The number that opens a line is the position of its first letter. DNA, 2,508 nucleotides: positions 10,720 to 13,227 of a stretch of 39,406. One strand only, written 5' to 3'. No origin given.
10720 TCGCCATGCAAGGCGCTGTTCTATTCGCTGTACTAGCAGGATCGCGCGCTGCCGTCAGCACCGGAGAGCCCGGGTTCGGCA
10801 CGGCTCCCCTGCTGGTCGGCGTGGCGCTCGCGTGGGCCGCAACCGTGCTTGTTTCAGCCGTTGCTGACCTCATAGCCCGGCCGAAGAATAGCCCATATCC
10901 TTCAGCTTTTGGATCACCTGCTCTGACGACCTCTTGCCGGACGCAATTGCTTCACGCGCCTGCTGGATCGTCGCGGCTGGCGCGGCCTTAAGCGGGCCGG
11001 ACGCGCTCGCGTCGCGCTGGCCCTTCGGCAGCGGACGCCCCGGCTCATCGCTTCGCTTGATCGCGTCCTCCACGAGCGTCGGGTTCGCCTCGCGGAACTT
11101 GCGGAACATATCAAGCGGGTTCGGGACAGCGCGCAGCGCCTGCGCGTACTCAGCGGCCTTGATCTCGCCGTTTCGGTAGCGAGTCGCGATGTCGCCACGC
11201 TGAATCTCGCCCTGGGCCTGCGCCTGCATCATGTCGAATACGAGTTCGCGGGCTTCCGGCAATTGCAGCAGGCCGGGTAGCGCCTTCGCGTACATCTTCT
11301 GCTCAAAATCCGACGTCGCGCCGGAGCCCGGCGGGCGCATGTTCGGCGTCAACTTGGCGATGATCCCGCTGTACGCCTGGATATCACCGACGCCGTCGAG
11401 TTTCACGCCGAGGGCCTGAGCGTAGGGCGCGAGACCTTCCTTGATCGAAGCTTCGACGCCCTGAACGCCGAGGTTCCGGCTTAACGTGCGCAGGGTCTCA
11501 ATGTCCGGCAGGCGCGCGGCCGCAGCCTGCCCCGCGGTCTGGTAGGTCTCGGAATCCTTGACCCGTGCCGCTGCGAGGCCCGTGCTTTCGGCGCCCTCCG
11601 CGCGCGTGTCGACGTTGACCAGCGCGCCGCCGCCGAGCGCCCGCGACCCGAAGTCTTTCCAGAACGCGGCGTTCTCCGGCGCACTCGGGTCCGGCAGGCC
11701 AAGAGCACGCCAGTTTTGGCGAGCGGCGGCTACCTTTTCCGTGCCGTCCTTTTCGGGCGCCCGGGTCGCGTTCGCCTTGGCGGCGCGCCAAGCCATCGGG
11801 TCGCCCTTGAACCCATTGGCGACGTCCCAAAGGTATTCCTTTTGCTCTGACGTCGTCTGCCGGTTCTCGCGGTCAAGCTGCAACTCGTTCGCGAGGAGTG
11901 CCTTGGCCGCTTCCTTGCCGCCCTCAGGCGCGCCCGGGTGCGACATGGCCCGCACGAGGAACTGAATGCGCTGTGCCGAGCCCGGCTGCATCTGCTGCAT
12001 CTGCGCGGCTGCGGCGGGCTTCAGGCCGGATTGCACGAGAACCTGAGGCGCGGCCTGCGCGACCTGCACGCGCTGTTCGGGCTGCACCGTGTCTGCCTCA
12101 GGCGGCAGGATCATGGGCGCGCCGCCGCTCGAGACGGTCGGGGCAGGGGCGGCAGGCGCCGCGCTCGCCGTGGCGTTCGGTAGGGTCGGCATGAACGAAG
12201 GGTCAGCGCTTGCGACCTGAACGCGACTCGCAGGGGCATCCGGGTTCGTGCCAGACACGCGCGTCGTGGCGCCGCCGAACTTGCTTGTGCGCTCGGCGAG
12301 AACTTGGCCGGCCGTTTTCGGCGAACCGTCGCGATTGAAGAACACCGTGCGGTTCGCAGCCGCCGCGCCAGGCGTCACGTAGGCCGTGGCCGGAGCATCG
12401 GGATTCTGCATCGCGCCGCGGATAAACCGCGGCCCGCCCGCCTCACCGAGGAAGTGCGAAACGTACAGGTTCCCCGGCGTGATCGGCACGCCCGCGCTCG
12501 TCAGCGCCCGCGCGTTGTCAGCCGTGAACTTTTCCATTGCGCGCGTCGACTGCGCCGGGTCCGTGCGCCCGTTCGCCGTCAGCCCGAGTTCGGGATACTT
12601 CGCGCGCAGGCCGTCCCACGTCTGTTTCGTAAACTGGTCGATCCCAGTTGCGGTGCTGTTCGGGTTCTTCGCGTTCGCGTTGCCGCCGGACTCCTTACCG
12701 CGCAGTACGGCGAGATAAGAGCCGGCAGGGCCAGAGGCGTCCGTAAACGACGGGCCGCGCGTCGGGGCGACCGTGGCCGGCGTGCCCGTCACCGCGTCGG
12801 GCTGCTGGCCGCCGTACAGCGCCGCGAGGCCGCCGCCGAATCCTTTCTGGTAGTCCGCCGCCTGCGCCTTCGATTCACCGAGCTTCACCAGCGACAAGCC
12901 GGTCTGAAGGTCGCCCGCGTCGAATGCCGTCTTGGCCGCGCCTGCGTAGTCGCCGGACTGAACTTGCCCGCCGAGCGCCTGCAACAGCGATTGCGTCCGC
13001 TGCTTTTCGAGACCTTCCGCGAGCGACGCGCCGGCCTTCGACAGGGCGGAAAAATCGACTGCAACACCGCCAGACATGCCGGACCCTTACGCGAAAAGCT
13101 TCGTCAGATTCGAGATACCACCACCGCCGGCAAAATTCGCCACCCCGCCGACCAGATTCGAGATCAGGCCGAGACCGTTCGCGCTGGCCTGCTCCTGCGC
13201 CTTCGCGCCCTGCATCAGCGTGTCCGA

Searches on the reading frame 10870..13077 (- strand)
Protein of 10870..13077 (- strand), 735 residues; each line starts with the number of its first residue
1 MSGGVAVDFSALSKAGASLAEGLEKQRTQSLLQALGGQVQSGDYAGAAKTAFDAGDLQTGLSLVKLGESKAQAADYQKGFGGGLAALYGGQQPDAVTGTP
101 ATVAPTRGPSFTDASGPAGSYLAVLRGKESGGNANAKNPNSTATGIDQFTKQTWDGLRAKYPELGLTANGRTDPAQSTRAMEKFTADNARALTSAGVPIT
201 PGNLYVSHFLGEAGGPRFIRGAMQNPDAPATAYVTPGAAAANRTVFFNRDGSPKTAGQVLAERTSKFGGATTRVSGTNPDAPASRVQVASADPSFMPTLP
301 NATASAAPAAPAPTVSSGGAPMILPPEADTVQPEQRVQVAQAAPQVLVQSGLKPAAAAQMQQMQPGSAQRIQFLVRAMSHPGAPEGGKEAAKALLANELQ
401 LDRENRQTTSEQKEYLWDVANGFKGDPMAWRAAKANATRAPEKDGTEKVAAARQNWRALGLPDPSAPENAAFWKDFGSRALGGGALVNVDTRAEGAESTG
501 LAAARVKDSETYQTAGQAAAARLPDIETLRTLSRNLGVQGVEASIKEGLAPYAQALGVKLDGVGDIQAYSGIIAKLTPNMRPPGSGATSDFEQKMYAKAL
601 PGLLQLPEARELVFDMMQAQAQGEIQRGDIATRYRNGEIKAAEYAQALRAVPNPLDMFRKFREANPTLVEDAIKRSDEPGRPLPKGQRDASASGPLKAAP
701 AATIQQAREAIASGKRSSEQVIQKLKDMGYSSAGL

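Call 43: search_protein_families(library=phrogs, proteins=[window:10870-13077:-], max_evalue=0.001)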
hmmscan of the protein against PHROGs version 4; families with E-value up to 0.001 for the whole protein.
window:10870-13077:- (735 aa): 3 families
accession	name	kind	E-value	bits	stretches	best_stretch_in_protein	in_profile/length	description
phrog_4067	-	other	7.9e-28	98.3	1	112-359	675-940/980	transglycosylase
phrog_3201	-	tail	4.3e-22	78.7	1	125-435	2042-2310/2408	tail fiber protein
phrog_22520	-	unknown function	9.6e-11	42.5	1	120-236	24-128/330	-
